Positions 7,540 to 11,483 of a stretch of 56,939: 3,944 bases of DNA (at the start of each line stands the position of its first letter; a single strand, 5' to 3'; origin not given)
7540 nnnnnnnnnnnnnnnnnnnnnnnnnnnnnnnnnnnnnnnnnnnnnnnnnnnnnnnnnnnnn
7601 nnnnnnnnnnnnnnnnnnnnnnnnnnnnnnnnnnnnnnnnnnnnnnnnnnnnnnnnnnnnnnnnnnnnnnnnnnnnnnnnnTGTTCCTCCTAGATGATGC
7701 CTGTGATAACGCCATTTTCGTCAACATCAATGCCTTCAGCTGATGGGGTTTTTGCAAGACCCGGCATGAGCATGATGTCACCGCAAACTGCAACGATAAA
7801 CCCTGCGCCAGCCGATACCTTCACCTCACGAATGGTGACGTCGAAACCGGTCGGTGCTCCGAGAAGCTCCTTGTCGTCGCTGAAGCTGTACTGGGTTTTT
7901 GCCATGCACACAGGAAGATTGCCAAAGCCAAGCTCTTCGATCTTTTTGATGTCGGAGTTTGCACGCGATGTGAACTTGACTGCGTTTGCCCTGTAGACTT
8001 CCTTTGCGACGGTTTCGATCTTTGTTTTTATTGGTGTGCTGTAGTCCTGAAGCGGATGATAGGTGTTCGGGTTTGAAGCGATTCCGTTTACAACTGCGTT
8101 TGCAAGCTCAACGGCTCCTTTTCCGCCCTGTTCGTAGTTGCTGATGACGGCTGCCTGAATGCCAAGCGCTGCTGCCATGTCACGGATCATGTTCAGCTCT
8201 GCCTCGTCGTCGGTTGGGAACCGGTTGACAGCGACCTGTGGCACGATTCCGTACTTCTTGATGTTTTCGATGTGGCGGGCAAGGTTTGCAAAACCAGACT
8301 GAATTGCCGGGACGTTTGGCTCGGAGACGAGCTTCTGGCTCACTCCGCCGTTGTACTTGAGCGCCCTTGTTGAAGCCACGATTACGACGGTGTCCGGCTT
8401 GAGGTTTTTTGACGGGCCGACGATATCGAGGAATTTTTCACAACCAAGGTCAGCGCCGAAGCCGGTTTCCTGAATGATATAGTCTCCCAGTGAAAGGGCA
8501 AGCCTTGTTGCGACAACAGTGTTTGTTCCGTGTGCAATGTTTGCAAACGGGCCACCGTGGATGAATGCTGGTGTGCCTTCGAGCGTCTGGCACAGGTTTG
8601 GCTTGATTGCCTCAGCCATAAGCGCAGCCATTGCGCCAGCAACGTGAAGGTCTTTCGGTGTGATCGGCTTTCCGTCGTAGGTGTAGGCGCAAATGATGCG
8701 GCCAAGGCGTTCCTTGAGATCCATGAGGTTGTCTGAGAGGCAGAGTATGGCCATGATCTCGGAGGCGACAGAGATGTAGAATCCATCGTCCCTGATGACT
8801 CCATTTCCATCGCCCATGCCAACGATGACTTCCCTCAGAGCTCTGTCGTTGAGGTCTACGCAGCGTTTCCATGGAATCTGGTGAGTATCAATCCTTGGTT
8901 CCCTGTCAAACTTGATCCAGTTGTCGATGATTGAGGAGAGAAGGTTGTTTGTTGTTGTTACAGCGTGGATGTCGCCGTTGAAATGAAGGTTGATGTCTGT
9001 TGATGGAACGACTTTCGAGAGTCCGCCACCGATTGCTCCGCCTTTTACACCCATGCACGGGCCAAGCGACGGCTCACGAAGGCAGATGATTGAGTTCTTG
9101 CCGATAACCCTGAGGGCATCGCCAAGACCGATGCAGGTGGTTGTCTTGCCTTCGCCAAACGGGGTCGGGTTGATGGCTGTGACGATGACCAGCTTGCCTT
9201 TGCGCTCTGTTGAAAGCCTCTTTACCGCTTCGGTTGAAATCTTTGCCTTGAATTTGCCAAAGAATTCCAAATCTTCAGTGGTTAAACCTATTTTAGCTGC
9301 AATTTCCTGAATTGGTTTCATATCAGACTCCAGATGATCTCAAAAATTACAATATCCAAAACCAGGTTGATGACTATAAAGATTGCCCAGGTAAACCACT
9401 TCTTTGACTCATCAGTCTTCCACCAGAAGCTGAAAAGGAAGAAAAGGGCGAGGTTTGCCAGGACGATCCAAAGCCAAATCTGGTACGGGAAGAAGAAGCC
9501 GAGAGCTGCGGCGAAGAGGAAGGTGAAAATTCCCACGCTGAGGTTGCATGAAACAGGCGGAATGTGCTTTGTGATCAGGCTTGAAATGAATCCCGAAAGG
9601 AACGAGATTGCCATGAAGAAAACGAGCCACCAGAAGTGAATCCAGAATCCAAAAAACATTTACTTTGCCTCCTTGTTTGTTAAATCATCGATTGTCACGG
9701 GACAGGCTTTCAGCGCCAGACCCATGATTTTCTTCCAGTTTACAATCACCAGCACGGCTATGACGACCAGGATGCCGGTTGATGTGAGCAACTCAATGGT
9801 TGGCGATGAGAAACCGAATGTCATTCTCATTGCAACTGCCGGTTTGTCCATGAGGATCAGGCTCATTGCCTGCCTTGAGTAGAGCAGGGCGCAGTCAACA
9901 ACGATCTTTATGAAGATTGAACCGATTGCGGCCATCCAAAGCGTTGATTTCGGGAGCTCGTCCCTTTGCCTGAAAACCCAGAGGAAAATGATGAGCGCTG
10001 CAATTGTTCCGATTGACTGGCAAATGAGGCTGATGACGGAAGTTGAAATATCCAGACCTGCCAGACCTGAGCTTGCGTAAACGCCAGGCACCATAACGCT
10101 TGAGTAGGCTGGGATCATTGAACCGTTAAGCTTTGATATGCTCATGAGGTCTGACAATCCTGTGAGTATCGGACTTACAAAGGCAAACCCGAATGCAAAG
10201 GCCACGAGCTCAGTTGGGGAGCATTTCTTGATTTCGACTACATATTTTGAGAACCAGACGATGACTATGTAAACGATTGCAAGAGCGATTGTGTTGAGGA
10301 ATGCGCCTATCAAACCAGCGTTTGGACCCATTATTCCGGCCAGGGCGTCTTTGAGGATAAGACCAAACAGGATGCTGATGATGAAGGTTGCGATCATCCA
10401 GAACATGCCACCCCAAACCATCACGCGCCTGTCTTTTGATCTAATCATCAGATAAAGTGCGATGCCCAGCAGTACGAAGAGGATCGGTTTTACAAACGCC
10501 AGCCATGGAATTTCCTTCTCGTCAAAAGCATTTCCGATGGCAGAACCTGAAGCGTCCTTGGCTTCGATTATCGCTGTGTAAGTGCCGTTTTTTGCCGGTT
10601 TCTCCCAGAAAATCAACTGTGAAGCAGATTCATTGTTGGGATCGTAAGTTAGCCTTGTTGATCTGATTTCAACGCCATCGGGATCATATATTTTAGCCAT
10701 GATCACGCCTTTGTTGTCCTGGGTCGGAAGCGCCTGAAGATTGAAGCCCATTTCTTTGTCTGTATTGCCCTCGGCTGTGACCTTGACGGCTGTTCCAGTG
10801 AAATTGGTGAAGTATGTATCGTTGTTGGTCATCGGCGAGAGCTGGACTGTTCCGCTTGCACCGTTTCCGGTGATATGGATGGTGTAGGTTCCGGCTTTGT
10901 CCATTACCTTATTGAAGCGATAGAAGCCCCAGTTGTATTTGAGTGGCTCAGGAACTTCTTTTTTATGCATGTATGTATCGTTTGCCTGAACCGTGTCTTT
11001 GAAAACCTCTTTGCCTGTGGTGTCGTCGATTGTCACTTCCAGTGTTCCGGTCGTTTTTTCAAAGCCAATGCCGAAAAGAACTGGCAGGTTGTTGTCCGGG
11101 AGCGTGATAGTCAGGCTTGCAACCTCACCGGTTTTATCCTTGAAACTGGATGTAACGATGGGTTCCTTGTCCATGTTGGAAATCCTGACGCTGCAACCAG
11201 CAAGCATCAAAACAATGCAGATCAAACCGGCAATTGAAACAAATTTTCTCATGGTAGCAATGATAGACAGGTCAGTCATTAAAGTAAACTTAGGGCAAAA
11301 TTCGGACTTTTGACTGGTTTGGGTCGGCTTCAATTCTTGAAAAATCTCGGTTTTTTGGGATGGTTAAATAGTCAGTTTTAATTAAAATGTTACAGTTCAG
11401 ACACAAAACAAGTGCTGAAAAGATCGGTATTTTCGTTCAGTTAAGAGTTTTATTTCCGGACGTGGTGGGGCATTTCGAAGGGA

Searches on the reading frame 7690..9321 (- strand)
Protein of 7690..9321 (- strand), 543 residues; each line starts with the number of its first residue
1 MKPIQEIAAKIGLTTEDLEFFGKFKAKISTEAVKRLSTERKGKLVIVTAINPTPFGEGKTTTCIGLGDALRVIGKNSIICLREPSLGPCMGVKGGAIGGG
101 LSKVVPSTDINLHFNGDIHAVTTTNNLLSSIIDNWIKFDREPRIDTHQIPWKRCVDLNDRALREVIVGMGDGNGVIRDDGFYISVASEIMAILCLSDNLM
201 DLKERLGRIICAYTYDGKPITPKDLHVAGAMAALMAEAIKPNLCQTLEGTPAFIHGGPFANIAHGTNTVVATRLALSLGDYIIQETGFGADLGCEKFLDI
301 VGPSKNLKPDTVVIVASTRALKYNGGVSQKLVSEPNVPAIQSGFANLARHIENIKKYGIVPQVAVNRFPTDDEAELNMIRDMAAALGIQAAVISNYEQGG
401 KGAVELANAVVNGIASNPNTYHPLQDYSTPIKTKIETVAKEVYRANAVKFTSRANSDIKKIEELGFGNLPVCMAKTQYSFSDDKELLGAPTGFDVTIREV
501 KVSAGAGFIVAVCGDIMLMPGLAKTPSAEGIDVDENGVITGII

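Call 5: search_protein_families(library=pfam, proteins=[window:7690-9321:-], max_evalue=0.001)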
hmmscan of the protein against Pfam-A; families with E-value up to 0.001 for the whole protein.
window:7690-9321:- (543 aa): 1 family
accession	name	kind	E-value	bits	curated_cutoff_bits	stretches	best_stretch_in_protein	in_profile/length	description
PF01268.25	FTHFS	-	4e-238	791.6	27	1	1-542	12-555/556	Formate--tetrahydrofolate ligase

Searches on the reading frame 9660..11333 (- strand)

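Call 5: search_protein_families(library=pfam, proteins=[window:9660-11333:-], max_evalue=0.001)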
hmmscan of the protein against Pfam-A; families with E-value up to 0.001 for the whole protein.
window:9660-11333:- (557 aa): 1 family
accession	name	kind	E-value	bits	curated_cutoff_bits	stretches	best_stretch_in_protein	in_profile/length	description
PF01835.25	MG2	-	0.00077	20.2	32.8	0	211-266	36-90/96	MG2 domain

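Call 91: search_protein_families(library=ncbifam, proteins=[window:9660-11333:-], max_evalue=0.001)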
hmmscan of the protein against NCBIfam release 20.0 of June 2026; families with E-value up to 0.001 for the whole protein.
window:9660-11333:- (557 aa): 0 families
